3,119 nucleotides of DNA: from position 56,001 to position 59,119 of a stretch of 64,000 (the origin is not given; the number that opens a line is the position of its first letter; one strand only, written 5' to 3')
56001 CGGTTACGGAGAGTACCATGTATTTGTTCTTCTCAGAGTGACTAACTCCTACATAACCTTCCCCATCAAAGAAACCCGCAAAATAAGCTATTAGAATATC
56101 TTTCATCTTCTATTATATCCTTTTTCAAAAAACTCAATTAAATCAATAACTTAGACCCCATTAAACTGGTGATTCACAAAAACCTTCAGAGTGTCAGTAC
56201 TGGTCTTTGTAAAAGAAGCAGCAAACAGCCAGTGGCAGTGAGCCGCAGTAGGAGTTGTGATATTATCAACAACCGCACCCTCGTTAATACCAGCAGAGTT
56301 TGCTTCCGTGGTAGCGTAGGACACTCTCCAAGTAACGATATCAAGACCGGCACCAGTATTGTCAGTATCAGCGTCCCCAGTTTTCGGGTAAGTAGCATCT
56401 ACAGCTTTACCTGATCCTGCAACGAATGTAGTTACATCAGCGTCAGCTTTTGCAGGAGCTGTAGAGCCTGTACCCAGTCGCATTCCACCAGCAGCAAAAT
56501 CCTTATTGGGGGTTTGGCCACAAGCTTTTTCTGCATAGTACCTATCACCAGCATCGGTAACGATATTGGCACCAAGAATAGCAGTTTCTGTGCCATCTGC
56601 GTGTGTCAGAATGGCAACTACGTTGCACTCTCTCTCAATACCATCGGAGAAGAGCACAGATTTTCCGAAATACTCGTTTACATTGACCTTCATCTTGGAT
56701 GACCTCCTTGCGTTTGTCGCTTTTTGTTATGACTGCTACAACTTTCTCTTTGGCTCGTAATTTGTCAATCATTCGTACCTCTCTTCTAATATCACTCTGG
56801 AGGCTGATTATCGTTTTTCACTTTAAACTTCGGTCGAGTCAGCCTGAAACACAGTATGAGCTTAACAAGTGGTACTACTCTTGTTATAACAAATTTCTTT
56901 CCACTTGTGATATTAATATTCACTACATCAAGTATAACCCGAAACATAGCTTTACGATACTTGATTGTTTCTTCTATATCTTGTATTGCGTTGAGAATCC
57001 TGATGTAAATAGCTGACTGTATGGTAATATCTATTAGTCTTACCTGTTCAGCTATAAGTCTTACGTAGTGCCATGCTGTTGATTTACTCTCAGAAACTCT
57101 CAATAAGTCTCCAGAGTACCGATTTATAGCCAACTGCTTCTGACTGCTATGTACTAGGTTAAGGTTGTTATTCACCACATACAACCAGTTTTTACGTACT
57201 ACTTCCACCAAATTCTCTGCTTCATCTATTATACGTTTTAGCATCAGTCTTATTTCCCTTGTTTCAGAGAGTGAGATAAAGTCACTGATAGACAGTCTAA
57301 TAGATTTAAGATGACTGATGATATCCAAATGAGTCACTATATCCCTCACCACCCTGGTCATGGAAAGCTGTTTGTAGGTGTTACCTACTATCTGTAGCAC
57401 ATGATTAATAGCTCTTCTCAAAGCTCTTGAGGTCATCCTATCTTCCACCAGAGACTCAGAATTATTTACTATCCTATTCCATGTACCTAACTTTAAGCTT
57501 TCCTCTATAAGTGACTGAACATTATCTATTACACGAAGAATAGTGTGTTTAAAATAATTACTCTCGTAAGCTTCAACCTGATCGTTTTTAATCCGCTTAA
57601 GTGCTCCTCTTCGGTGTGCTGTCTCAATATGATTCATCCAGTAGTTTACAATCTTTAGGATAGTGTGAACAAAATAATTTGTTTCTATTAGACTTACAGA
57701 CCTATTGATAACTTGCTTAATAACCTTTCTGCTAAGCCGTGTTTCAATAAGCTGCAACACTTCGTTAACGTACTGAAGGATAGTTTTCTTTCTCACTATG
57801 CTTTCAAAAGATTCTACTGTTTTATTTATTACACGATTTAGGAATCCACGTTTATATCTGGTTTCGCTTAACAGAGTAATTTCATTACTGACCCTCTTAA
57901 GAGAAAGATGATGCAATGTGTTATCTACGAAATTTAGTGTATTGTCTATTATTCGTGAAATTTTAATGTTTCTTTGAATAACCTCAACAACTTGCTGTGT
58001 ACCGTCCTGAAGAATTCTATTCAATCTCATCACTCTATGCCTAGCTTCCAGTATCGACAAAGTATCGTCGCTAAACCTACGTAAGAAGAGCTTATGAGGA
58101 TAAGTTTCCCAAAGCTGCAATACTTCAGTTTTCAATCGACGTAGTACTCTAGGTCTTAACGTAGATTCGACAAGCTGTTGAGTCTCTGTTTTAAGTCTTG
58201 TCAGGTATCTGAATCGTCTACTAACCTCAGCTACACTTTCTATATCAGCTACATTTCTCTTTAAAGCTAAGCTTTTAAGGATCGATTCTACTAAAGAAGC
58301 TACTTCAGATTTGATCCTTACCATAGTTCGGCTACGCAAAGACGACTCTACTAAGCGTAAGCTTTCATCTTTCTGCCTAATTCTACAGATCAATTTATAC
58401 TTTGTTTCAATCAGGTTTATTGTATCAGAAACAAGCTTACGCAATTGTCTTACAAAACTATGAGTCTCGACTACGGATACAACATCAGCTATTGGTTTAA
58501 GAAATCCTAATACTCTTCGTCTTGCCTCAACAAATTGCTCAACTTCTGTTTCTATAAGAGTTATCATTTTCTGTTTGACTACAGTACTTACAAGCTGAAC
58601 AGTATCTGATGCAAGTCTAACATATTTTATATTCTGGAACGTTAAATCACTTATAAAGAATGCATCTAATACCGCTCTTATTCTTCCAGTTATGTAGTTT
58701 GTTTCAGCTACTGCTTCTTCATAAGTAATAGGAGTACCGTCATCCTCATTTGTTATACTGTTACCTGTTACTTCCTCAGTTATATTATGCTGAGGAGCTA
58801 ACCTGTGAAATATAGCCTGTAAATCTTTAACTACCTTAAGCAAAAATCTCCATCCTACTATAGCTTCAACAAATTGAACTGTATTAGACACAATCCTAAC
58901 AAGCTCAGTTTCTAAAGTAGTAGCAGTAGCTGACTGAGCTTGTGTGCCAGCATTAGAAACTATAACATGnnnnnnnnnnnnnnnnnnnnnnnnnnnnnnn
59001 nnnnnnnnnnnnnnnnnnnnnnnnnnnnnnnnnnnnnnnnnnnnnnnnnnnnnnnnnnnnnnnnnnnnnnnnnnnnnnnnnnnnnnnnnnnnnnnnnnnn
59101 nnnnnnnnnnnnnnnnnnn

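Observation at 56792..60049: Virion-module protein made of about 30 back-to-back 20-residue repeats with a fixed Arg/Glu register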

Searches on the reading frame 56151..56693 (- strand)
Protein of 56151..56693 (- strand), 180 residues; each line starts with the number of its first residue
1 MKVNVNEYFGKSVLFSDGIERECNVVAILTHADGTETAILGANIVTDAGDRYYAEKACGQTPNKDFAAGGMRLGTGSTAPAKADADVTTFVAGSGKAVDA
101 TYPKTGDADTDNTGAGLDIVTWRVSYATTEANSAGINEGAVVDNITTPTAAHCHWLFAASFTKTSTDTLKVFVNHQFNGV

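Call 4: search_protein_families(library=pfam, proteins=[window:56151-56693:-], max_evalue=0.1)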
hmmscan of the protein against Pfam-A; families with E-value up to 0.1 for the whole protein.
window:56151-56693:- (180 aa): 0 families

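Call 5: search_protein_families(library=phrogs, proteins=[window:56151-56693:-], max_evalue=0.01)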
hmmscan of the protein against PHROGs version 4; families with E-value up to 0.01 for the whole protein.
window:56151-56693:- (180 aa): 1 family
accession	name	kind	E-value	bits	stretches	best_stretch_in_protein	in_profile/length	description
phrog_4176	-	tail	0.0019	18.7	1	43-110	36-98/309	tail fiber protein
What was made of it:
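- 56151..56693 (-): 180-aa downstream gene, a member of a ~190-aa family that co-occurs with the repeat gene; likely partner protein. The window copy gives only a weak phrog_4176 'tail fiber protein' hit at E = 0.0019 (call 5).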

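Call 74: search_solved_structures(query=A4, max_evalue=5, show_alignments=1)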
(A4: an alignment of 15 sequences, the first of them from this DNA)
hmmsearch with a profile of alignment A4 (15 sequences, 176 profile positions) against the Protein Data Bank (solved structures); distinct sequences matched with E-value up to 5: 0.

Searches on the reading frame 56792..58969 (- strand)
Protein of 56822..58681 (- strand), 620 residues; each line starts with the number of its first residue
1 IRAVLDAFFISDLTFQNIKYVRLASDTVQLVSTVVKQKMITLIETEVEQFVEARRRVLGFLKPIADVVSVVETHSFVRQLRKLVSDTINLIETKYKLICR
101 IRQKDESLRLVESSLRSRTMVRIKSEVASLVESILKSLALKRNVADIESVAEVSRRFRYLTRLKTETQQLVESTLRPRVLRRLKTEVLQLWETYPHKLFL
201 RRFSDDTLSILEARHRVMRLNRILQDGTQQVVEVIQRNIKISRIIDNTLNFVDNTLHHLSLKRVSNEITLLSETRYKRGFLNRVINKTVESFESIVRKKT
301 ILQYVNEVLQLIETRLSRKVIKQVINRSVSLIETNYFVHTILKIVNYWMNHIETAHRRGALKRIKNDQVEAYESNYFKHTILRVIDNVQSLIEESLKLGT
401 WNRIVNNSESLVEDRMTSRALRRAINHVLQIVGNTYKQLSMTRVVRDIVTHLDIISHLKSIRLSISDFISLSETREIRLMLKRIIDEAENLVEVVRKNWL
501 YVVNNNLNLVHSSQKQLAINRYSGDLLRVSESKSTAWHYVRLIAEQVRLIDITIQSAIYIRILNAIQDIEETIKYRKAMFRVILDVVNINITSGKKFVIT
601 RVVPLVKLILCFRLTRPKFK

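Call 22: search_protein_representatives(protein=window:56822-58681:-)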
Query: 620 residues. Proteins with E-value up to 0.001 (for the whole library): 322; up to 1e-10: 119; up to 1e-30: 7. The best 150 are listed.
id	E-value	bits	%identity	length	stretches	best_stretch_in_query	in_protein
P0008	1.1e-220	750.7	100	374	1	256-620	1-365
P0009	2.7e-42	161.9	31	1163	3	105-338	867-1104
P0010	3.0e-42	161.8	26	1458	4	61-431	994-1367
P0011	1.3e-34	136.6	31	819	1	105-497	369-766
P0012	1.3e-34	136.6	28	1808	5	49-378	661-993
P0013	2.8e-33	132.2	30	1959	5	29-234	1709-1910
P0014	1.3e-31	126.7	30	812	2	106-395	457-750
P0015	3.4e-29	118.8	24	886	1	20-455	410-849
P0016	8.4e-28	114.2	26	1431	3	25-453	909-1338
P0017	9.4e-28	114.0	27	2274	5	59-355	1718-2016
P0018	2.4e-27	112.6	27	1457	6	10-192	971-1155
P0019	2.0e-25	106.3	30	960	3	51-213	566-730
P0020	3.2e-25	105.6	30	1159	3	38-224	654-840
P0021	1.5e-24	103.5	31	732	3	121-342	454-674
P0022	4.2e-24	101.9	26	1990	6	82-329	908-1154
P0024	7.2e-24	101.2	27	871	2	39-373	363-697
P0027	2.5e-23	99.4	32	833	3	47-192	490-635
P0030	1.4e-22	96.9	28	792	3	160-396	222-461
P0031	3.1e-22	95.8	26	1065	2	18-315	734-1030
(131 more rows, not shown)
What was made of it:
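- Tried and rejected: The word index misses this family; the exhaustive HMMER scan was needed (call 22).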

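Call 25: find_homologous_proteins(query=window:56822-58681:-, max_evalue=0.00001)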
Query window:56822-58681:- (620 aa): 1 proteins with E <= 0.00001 among 8000 candidates.
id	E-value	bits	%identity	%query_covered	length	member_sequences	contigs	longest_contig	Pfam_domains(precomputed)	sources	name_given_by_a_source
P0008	3.4e-220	751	100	59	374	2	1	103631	-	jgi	-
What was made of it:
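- Tried and rejected: The array alone returned only a truncated copy of itself (call 25).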

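Call 35: search_protein_families(library=pfam, proteins=[P0009, P0010, P0011, P0014, P0015, P0027, P0031, P0024, P0030, P0021], max_evalue=0.01)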
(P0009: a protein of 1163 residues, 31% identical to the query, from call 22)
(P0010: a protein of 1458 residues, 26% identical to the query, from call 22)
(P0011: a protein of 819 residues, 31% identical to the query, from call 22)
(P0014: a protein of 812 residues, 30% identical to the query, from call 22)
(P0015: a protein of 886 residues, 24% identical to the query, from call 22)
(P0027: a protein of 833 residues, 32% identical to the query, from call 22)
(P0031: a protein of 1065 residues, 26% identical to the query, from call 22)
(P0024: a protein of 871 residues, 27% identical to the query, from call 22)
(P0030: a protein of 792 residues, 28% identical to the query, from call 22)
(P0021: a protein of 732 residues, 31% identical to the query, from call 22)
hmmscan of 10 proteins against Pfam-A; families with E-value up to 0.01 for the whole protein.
P0009 (1163 aa): 0 families

P0010 (1458 aa): 2 families
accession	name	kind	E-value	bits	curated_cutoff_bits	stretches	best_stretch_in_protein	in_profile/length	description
PF13385.13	Laminin_G_3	-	3.1e-58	196.6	27.6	3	69-217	5-150/151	Concanavalin A-like lectin/glucanases superfamily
PF02210.31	Laminin_G_2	-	0.0028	18.5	22.9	0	94-207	3-123/126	Laminin G domain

P0011 (819 aa): 3 families
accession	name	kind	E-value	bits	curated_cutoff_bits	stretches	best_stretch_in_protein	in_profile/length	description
PF13385.13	Laminin_G_3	-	1.6e-09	38.5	27.6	1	178-336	3-150/151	Concanavalin A-like lectin/glucanases superfamily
PF10102.14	DUF2341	-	2.2e-06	28.4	23.4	1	55-112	2-55/84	Domain of unknown function (DUF2341)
PF00427.26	PBS_linker_poly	-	0.0047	17.4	28.7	0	426-478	29-81/126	Phycobilisome Linker polypeptide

P0014 (812 aa): 0 families

P0015 (886 aa): 0 families

P0027 (833 aa): 1 family
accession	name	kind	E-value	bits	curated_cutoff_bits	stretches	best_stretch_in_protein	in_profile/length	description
PF05083.18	LST1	-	0.0093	16.6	22.3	0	770-793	25-48/78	LST-1 protein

P0031 (1065 aa): 1 family
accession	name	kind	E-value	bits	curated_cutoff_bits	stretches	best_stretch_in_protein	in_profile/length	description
PF22771.1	ToxA_barrel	-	0.0061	17.5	27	0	699-724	21-46/89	Dermonecrotic toxin, barrel-like domain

P0024 (871 aa): 0 families

P0030 (792 aa): 1 family
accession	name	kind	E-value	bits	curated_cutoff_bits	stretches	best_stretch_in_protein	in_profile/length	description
PF20436.4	LonB_AAA-LID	-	1.6e-06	28.5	22.4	0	262-291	5-34/65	Archaeal LonB, AAA+ ATPase LID domain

P0021 (732 aa): 0 families
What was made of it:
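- Closest known: Phage appendages that carry Ig-like or lectin-like accessory domains. Same: Some family members have ConA-like Laminin_G_3 domains (call 35).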

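Call 37: search_protein_families(library=phrogs, proteins=[P0009, P0010, P0011, P0014, P0015, P0027, P0031, P0024, P0030, P0021], max_evalue=0.001)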
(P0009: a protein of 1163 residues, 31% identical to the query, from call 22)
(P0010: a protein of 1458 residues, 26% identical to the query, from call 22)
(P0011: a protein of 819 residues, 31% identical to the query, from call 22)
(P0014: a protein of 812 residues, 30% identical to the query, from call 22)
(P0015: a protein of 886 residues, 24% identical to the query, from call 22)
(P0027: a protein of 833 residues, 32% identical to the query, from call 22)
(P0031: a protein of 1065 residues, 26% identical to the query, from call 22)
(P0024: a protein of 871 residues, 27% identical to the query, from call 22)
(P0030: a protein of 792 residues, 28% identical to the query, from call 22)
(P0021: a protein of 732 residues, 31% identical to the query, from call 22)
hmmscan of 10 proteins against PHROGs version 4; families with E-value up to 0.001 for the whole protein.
P0009 (1163 aa): 2 families
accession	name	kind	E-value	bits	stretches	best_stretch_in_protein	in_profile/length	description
phrog_9387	-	unknown function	3.9e-06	27.7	0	962-1010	38-86/88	-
phrog_6368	-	unknown function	6.1e-05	23.4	1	721-827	216-320/328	-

P0010 (1458 aa): 4 families
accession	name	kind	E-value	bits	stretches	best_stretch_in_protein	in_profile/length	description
phrog_8510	-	head and packaging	1e-31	110.6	3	70-222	743-898/1348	virion structural protein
phrog_37978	-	unknown function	2.5e-08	34.2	1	131-226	264-364/564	-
phrog_17347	-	unknown function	1.1e-07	32.9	1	147-225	130-209/312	-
phrog_18503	-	unknown function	2.4e-07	30.5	1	59-225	544-711/844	-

P0011 (819 aa): 0 families

P0014 (812 aa): 1 family
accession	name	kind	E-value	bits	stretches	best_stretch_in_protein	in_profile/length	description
phrog_9387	-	unknown function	0.00081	20.3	0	611-659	38-86/88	-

P0015 (886 aa): 0 families

P0027 (833 aa): 1 family
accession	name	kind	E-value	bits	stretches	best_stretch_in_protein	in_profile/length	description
phrog_5233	-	tail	0.00048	20.9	0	671-719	108-159/174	baseplate hub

P0031 (1065 aa): 0 families

P0024 (871 aa): 0 families

P0030 (792 aa): 1 family
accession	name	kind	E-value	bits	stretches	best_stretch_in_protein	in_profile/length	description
phrog_6144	-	unknown function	3.3e-05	25.4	0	219-267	37-85/182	-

P0021 (732 aa): 0 families

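Call 39: search_dna_similar(query=P0011, collection=phages, mode=protein, max_rows=25, max_evalue=0.001)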
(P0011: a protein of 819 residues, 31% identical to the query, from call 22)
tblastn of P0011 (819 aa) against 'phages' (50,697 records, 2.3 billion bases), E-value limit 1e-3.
Records with a match: 2; places in all: 2; records where one place covers at least 80% of the query: 0.
Best place of each record, by identity: <60% 2.
By first word of the organism name: Desulfofustis 2.
By host as written in the record: - 2.
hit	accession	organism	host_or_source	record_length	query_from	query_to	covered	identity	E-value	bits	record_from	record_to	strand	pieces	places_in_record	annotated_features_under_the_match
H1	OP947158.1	Desulfofustis phage LS06-2018-MD01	-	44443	6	130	15%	32.8%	2e-4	51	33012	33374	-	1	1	capsid protein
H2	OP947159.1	Desulfofustis phage LS06-2018-MD02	-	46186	6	130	15%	31.5%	2e-4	51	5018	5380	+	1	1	virion structural protein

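Call 40: predict_structure(alignment_id=A2)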
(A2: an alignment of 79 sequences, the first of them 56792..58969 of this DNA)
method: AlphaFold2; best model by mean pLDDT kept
length: 725 residues; sequences in the alignment: 79
mean_pLDDT: 50.0   pTM: 0.31
mean pLDDT of the five models: 50.0, 47.6, 45.1, 44.9, 37.6
residues with pLDDT >= 90: 1; 70-90: 133; 50-70: 166; < 50: 425
segments of 3 or more residues with pLDDT < 50: 1-35, 58-82, 104-129, 157-171, 185-414, 422-424, 451-471, 501-517, 523-548, 711-719
pLDDT, mean of each block of 10 residues (from residue 1): 34 35 35 53 76 61 37 43 51 55 44 38 46 59 69 54 42 59 47 36 30 35 32 30 25 31 27 33 27 28 29 32 30 30 30 32 35 42 40 42 39 51 48 60 57 40 40 59 70 57 43 47 47 42 45 72 79 82 81 80 77 65 55 81 86 87 87 80 63 56 65 50 48
secondary structure, 60 per line:
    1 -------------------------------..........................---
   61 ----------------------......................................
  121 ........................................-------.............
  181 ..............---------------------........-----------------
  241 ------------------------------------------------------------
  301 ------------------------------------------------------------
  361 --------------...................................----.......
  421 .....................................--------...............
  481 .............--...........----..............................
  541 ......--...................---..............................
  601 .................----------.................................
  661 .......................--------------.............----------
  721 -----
elements in order (helices of 4 or more, strands of 3 or more residues): H32-57 H83-160 H168-194 H216-223 H375-409 H414-457 H466-493 H496-506 H511-546 H549-567 H571-617 H628-683 H698-710
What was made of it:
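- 56942..57181 (-): Degenerate units (residues 957-1036). AlphaFold run 1 predicts long helices over roughly residues 910-1040 at pLDDT 55-87 (call 40).
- They reach pLDDT 55-87 over residues ~910-1040, which include true repeat units, and the most regular part came out unstructured (call 40). Helices in AlphaFold run 1 reach pLDDT 87 (call 40).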

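Call 55: find_encoding_contigs(protein=P0008, flank=10000, max_places=3)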
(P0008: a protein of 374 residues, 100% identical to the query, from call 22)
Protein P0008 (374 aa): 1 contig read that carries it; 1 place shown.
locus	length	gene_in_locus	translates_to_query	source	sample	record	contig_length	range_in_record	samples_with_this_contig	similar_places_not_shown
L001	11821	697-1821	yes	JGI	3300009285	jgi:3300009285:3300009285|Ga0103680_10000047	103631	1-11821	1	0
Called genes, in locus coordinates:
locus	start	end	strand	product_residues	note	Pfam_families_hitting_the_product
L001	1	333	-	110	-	PF03874:RNA_pol_Rpb4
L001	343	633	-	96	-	PF01157:Ribosomal_L21e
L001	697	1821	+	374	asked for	-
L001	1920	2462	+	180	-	-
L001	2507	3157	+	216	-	PF00961:LAGLIDADG_1 (faint)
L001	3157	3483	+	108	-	-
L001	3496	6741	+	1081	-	-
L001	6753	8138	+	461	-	-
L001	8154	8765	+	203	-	-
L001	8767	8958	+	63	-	-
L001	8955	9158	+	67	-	-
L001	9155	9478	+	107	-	-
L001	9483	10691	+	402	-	-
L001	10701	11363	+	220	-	-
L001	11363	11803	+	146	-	-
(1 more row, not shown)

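Call 57: search_protein_families(library=ncbifam, proteins=[P0009, P0011, P0014, P0015, P0027, P0031, P0024, P0030], max_evalue=0.01)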
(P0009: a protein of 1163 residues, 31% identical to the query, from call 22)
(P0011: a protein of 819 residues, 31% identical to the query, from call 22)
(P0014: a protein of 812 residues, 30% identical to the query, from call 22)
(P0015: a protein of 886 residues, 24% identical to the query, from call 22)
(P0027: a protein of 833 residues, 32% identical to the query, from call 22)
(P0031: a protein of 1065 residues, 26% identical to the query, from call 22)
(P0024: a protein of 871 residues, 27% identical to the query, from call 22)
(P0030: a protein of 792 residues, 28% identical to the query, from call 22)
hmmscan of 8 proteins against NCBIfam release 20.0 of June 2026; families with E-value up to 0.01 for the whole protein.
P0009 (1163 aa): 0 families

P0011 (819 aa): 0 families

P0014 (812 aa): 0 families

P0015 (886 aa): 0 families

P0027 (833 aa): 0 families

P0031 (1065 aa): 1 family
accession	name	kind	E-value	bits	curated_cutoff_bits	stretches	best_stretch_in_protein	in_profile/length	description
NF033900.0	T4SS_IcmE_DotG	equivalog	0.0071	14.4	750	0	688-915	475-695/1008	type IVB secretion system protein DotG/IcmE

P0024 (871 aa): 0 families

P0030 (792 aa): 0 families

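Call 65: search_dna_similar(query=P0009, collection=phages, mode=protein, max_rows=20, max_evalue=0.001)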
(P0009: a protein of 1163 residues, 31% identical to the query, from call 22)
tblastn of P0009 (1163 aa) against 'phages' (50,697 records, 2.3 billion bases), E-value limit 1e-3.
No match.
